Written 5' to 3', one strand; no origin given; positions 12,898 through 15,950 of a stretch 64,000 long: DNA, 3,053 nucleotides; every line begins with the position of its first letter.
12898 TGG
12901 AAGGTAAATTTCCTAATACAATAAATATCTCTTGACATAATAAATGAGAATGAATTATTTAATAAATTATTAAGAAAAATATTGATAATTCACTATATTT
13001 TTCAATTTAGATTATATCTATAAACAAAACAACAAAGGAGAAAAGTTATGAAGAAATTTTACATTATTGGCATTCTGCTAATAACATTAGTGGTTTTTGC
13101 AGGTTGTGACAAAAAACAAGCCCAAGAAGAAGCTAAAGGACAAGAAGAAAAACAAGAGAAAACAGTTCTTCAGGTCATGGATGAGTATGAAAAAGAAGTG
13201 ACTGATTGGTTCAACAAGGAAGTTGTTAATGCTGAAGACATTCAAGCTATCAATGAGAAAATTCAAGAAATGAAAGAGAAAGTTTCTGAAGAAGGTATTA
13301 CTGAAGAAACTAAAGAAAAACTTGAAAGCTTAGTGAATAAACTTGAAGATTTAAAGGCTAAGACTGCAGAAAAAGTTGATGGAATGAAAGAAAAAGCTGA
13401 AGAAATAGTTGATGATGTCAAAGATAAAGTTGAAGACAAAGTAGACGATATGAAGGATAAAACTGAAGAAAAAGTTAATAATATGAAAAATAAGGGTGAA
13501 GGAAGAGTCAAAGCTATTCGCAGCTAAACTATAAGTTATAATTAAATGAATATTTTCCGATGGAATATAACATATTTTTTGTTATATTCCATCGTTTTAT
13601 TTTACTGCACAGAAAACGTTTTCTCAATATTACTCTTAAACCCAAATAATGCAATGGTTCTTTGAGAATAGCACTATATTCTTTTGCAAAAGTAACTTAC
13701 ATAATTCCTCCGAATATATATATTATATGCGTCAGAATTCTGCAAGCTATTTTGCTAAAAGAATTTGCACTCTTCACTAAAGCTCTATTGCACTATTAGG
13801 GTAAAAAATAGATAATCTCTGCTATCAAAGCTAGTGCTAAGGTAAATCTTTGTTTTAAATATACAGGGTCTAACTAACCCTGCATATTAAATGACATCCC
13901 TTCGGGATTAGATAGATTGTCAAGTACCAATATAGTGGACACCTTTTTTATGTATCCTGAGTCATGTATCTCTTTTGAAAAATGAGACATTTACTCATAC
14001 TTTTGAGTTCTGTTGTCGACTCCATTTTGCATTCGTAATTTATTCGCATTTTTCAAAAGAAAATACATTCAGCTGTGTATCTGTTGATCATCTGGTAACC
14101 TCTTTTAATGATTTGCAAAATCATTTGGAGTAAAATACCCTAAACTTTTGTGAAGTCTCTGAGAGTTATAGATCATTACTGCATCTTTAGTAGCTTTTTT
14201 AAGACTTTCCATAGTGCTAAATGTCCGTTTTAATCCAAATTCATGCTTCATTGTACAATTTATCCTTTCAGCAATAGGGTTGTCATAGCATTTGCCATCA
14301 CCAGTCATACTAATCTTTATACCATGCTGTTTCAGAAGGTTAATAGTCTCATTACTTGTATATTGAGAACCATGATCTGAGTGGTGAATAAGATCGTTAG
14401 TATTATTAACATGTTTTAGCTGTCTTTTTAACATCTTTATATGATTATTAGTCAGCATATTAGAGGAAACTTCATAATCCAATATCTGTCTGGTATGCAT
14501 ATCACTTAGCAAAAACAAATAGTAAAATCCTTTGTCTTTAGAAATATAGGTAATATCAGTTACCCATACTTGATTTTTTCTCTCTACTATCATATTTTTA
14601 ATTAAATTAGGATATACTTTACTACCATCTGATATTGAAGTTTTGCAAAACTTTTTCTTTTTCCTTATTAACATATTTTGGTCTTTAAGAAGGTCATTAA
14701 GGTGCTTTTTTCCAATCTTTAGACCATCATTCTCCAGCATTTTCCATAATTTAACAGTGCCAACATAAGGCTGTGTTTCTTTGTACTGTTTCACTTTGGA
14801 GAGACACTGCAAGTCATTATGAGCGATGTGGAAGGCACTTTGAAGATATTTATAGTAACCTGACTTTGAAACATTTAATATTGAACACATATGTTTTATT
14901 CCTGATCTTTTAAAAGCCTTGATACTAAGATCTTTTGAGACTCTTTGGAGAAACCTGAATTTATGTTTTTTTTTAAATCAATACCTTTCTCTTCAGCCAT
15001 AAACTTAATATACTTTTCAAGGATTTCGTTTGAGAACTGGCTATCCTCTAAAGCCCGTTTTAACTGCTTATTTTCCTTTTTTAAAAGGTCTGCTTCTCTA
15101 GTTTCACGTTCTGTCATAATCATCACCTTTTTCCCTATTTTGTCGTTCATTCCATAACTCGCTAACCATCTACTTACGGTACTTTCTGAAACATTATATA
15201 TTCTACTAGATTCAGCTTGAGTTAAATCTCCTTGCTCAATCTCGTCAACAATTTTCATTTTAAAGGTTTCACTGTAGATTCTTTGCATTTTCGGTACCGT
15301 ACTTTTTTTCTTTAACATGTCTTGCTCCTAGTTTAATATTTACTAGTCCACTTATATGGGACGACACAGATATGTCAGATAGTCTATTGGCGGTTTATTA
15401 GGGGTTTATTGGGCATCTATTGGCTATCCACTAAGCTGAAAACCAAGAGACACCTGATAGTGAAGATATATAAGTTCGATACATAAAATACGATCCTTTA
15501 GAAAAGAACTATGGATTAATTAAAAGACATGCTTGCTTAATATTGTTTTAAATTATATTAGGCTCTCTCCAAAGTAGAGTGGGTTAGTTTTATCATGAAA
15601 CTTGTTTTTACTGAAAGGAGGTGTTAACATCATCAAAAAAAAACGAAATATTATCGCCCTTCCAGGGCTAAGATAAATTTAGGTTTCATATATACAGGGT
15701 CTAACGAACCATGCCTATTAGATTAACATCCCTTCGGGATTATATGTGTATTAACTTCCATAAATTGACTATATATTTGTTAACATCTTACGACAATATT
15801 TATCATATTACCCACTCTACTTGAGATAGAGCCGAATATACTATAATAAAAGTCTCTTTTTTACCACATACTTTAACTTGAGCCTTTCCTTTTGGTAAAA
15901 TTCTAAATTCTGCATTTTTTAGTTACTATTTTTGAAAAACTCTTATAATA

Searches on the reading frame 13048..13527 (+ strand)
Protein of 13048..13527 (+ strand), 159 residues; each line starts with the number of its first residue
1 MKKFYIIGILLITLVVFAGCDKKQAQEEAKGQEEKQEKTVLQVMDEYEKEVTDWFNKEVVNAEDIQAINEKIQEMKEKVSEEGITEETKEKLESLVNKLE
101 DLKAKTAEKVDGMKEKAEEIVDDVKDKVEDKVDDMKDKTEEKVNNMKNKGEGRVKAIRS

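Call 9: search_protein_families(library=pfam, proteins=[window:13048-13527:+])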
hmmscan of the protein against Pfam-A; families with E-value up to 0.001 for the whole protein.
window:13048-13527:+ (159 aa): 2 families
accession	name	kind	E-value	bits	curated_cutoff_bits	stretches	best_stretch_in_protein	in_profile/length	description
PF01442.23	Apolipoprotein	-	2e-09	37.9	90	1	68-158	53-149/190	Apolipoprotein A1/A4/E domain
PF07464.16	ApoLp-III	-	0.00071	20.2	36.3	1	65-149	4-91/146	Apolipophorin-III precursor (apoLp-III)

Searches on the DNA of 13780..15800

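Call 73: search_rna_families(source=window, start=13780, end=15800, threshold=evalue, max_evalue=10, show_alignments=2)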
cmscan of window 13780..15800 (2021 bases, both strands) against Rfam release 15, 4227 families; matches with E-value up to 10: 6.
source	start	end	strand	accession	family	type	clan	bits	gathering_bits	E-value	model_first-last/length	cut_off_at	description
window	13972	14059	-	RF00477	snosnR66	Gene; snRNA; snoRNA; CD-box;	-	20.4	65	6.1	1-104/104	no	Small nucleolar RNA snR66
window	13969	14062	-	RF00979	mir-553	Gene; miRNA;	-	19.7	82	1.9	1-62/62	no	mir-553 microRNA precursor family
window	14161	14302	+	RF02123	FTX_4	Gene; lncRNA;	-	19.2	80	4.8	1-141/141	no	FTX transcript, XIST regulator conserved region 4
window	13885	13908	+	RF01687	Acido-Lenti-1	Gene; sRNA;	-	17.7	37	0.49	22-45/46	no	Acido-Lenti-1 RNA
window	14328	14411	-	RF00300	snoZ221_snoR21b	Gene; snRNA; snoRNA; CD-box;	-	15.2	44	10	1-91/91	no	Small nucleolar RNA Z221/R21b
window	14874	14961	+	RF01506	Afu_294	Gene; snRNA; snoRNA; CD-box;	-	15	43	8.9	1-83/83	no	A. fumigatus snoRNA Afu_294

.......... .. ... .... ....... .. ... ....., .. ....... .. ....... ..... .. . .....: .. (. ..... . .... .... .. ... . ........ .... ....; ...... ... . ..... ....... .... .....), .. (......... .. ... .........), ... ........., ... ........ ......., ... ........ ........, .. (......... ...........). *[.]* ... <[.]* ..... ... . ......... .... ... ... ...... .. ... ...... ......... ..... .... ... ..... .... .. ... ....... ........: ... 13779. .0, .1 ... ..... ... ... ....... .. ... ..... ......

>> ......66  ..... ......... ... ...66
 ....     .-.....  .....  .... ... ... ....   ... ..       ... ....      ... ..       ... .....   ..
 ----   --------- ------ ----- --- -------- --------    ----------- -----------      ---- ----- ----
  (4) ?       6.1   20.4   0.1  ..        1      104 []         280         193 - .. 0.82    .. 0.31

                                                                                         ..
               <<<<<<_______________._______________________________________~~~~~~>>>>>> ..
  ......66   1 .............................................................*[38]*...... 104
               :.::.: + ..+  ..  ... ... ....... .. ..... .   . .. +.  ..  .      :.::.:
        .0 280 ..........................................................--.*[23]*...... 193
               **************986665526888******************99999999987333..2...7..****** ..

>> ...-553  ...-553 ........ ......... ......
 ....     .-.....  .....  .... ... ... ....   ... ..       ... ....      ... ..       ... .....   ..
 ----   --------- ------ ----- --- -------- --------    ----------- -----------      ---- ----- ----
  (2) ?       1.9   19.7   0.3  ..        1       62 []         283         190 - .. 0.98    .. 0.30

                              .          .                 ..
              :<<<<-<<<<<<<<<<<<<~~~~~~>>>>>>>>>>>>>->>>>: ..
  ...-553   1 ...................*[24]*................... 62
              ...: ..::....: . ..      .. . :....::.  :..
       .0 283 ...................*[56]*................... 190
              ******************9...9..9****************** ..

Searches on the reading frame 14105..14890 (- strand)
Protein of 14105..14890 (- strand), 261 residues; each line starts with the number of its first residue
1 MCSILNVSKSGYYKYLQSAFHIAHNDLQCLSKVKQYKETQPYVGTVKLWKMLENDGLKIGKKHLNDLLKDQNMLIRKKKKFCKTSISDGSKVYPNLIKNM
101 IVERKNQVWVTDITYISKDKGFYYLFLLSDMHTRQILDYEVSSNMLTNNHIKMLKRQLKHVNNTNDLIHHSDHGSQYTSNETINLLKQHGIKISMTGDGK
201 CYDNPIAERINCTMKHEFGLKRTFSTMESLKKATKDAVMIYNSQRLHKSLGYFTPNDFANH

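Call 9: search_protein_families(library=pfam, proteins=[window:14105-14890:-])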
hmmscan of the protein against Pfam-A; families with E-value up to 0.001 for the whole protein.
window:14105-14890:- (261 aa): 4 families
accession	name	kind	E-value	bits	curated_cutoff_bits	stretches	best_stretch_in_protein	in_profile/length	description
PF00665.32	rve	-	1.1e-21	77.5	32.6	1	103-201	2-102/102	Integrase core domain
PF13683.12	rve_3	-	2.1e-16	59.9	26.5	1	189-255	1-67/67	Integrase core domain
PF13333.12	rve_2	-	1.5e-08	35.1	22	1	213-261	6-54/56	Integrase core domain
PF13610.12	DDE_Tnp_IS240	-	4.5e-05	24.1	27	1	108-240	3-132/139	DDE domain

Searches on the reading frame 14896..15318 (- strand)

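Call 9: search_protein_families(library=pfam, proteins=[window:14896-15318:-])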
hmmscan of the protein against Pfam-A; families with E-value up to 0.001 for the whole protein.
window:14896-15318:- (140 aa): 6 families
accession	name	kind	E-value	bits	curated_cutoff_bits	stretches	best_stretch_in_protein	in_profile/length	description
PF01527.26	HTH_Tnp_1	-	8.7e-06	26.3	24.1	1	13-90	5-74/75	Transposase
PF13518.12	HTH_28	-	1.7e-05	25.2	25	1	19-55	1-36/52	Helix-turn-helix domain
PF13384.12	HTH_23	-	0.00015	21.9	24.6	1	20-55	7-41/50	Homeodomain-like domain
PF01710.22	HTH_Tnp_IS630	-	0.00019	21.9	21.3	1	15-91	3-66/119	Transposase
PF13542.12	HTH_Tnp_ISL3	-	0.00025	20.9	27.4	1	15-55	12-50/51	Helix-turn-helix domain of transposase family ISL3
PF13551.12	HTH_29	-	0.00074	20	28.1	0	21-55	2-36/64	Winged helix-turn helix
